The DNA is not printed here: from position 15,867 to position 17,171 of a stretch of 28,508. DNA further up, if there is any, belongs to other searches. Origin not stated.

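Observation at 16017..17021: Unrecognised HExxH metallopeptidase-like candidate effector with an eCIS-style disordered leader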

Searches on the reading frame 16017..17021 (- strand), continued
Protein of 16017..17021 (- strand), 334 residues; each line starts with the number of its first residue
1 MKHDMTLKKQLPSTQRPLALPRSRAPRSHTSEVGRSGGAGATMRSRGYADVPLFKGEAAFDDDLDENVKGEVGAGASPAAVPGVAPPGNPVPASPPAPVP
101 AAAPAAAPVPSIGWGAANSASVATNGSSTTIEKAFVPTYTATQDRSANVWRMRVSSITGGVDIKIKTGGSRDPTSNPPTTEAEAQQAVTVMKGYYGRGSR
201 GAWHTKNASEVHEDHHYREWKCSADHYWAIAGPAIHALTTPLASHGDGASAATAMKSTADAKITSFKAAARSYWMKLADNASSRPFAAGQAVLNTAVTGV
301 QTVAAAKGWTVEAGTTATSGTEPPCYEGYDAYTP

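Call 30: find_related_loci(query=A1, collection=genome_contigs, flank=6000)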
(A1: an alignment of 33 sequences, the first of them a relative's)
Query A1 (334 aa) in genome_contigs; peptide patterns used: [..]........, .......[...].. (x = any residue, [..] = any of these).
20 stretches matched a pattern; 8 encode a relative of the query (tblastn E <= 1e-3); 7 distinct loci.
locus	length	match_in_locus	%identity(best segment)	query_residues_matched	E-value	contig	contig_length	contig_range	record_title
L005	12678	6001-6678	71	109-334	2e-98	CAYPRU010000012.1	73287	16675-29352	MAG TPA_asm: uncultured Brachymonas sp. isolate SRP216815_co1_10 genome assembly, contig: NODE_404_length_73287_cov_186.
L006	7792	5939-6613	55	112-334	9e-78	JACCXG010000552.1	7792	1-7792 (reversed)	MAG: Acidobacteria bacterium isolate MGR_bin172 SD2897-2912_k127_2210095, whole genome shotgun sequence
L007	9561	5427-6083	57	111-329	3e-68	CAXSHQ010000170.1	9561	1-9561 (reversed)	MAG: uncultured Acidobacteriaceae bacterium isolate private_X5_metawrap_bin.2 genome assembly, contig: private_X5_metawr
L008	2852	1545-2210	49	112-334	1e-68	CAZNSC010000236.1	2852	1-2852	MAG TPA_asm: uncultured Dehalococcoidales bacterium isolate binchicken_co294_13 genome assembly, contig: NODE_28178_leng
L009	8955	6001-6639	44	126-334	1e-52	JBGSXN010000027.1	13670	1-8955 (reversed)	MAG: Pyrinomonadaceae bacterium isolate JTS-RE66 k141_3671407, whole genome shotgun sequence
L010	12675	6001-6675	42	104-329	4e-52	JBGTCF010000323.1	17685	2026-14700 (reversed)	MAG: Pyrinomonadaceae bacterium isolate JTS-RE113 k141_794454, whole genome shotgun sequence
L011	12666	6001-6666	48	112-334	6e-67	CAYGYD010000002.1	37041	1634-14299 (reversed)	MAG TPA_asm: uncultured Dehalococcoidales bacterium isolate ERP119294_co4_27 genome assembly, contig: NODE_882_length_37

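Call 31: search_solved_structures(query=A1, max_evalue=10, show_alignments=2)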
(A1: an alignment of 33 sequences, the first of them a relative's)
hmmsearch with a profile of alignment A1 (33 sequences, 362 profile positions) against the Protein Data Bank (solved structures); distinct sequences matched with E-value up to 10: 0.

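Call 42: fold_search(model_id=the predicted structure, library=viral)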
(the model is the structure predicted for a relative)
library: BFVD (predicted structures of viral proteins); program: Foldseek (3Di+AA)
matches with E <= 10: 54; with E <= 0.001: 0
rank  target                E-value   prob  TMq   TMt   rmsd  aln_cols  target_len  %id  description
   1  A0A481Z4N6            7.0e-01  0.07  0.13  0.20  23.9       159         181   10  Uncharacterized protein [Pithovirus LCPAC101]
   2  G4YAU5                8.9e-01  0.01  0.07  0.07  22.6       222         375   10  (no name in the UniProt tables at hand)
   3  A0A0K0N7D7            1.4e+00  0.09  0.07  0.04  16.4       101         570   16  Tail fiber protein [Gordonia phage GMA2]
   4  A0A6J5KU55            1.6e+00  0.12  0.10  0.12   9.2        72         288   17  Uncharacterized protein [uncultured Caudovirales phage]
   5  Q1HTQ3                1.7e+00  0.01  0.11  0.10  27.3       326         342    8  Leukocyte surface antigen CD47 [Squirrelpox virus]
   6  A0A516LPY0            2.0e+00  0.07  0.10  0.08  12.0        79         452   19  (no name in the UniProt tables at hand)
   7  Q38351                2.9e+00  0.03  0.10  0.21  17.7       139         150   14  (no name in the UniProt tables at hand)
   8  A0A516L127            3.1e+00  0.02  0.11  0.07  21.2       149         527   12  (no name in the UniProt tables at hand)
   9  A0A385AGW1            3.1e+00  0.01  0.04  0.07  19.0        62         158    8  Uncharacterized protein [Methanobacterium virus Drs3]
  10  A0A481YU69            3.3e+00  0.02  0.11  0.21  21.1       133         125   14  Uncharacterized protein [Marseillevirus LCMAC103]
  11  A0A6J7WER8            3.3e+00  0.02  0.12  0.20  18.5       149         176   17  Uncharacterized protein [uncultured Caudovirales phage]
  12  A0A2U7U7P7            3.3e+00  0.01  0.09  0.09  30.5       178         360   13  Uncharacterized protein [Pandoravirus quercus]
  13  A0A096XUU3            3.5e+00  0.03  0.15  0.14  20.5       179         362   12  (no name in the UniProt tables at hand)
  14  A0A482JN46            3.5e+00  0.01  0.07  0.04  14.8       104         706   13  Minor tail protein [Gordonia phage BrutonGaster]
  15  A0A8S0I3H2            3.9e+00  0.02  0.12  0.19  15.6       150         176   13  (no name in the UniProt tables at hand)
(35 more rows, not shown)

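Call 49: search_protein_families(library=pfam, alignment_id=A4, max_evalue=0.001)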
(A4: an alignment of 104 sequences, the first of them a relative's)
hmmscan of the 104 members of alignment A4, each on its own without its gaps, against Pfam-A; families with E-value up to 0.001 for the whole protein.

A. member 1, P0001 (334 aa): 0 families

B. families by the number of members that match (of 104 scanned): 11 families
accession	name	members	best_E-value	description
PF13699.11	eCIS_core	11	2.4e-35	eCIS core domain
PF13441.11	Gly-zipper_YMGG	4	2.3e-05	YMGG-like Gly-zipper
PF13620.12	CarboxypepD_reg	2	4.1e-15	Carboxypeptidase regulatory-like domain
PF13715.12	CarbopepD_reg_2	2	4e-09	CarboxypepD_reg-like domain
PF00691.25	OmpA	1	2.5e-09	OmpA family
PF07691.17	PA14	1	1.6e-06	PA14 domain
PF13488.11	Gly-zipper_Omp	1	4.7e-05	Glycine zipper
PF24025.1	Ig_DR_A0283-like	1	0.00027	DR_A0283-like, Ig-like domain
PF05433.20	Rick_17kDa_Anti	1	0.00033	Glycine zipper 2TM domain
PF25020.1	TTR_TEN1-4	1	0.00075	Teneurin TTR-like domain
PF09849.14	DUF2076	1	0.00079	Uncharacterized protein conserved in bacteria (DUF2076)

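Call 59: find_related_loci(query=A1, collection=metagenome_contigs, flank=8000)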
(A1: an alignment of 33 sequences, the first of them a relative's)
Query A1 (334 aa) in metagenome_contigs; peptide patterns used: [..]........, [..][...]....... (x = any residue, [..] = any of these).
201 stretches matched a pattern; 22 encode a relative of the query (tblastn E <= 1e-3); 22 distinct loci.
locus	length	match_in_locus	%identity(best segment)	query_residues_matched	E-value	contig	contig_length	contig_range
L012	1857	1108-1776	72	112-334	8e-109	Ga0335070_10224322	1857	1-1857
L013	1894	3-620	74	129-334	2e-103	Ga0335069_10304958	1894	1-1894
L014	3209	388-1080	61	102-329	2e-86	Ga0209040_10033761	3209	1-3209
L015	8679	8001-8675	56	112-334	2e-79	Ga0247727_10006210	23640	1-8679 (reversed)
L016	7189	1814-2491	56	111-334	3e-78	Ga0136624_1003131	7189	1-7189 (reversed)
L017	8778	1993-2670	56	111-334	3e-78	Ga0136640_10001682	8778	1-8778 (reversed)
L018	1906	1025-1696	54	112-334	7e-80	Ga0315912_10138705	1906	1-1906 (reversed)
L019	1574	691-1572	51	1-266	3e-76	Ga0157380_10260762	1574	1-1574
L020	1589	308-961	56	111-329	1e-75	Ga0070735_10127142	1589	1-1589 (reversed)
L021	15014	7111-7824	51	99-334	4e-69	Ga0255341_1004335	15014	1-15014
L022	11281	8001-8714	51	99-334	4e-69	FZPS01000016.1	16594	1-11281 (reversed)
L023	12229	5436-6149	51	99-334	4e-69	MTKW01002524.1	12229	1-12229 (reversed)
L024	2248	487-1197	51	99-334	3e-70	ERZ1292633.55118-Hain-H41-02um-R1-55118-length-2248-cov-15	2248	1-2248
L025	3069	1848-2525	48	111-334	7e-67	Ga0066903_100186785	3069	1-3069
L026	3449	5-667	52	116-334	7e-66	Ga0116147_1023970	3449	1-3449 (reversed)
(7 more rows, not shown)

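Call 63: list_cluster_members(proteins=[P0120, P0124, P0129, P0132, P0137, P0147, P0150, P0153, P0167, P0174])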
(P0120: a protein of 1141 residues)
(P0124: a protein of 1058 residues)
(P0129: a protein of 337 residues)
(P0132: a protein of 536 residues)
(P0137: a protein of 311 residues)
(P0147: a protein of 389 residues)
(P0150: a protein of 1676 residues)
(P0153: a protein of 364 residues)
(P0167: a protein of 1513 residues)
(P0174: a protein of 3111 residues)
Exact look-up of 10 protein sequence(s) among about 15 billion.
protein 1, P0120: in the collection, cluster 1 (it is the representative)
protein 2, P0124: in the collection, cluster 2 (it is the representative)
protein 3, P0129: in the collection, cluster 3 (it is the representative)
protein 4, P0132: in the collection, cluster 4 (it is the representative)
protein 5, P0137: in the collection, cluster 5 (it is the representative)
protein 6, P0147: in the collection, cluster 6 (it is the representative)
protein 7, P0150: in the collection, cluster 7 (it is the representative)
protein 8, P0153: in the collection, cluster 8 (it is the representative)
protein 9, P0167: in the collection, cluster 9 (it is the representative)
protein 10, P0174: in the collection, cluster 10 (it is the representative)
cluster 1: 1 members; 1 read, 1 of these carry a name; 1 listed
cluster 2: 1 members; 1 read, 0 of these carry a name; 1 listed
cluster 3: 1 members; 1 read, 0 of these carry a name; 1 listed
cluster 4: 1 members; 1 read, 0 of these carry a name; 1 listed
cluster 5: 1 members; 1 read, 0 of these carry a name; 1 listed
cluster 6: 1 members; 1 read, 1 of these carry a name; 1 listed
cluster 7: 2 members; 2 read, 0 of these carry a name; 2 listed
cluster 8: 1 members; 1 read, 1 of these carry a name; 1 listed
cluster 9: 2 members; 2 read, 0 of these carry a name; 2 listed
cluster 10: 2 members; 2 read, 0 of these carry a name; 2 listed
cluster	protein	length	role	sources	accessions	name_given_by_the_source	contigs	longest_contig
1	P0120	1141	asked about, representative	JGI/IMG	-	hypothetical protein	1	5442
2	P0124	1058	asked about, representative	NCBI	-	-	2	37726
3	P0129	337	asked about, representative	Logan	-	-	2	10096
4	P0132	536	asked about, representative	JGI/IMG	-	-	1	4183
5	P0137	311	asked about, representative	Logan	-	-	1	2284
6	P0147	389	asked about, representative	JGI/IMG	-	hypothetical protein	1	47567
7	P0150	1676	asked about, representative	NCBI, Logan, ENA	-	-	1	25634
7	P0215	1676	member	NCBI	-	-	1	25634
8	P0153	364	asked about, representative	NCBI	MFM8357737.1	MAG: hypothetical protein ACKOET_04190, partial [Verrucomicrobiota bacterium]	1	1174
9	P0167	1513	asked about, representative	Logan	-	-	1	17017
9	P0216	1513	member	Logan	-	-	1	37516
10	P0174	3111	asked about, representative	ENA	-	-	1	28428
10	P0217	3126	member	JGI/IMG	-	-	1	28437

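Call 67: search_protein_families(library=phrogs, proteins=[window:16017-17021:-], max_evalue=0.01)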
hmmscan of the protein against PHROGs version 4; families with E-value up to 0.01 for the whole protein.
window:16017-17021:- (334 aa): 0 families

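Call 68: search_protein_families(library=padloc, proteins=[window:16017-17021:-], max_evalue=0.01)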
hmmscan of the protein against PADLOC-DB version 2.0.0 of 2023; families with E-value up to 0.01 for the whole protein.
window:16017-17021:- (334 aa): 0 families
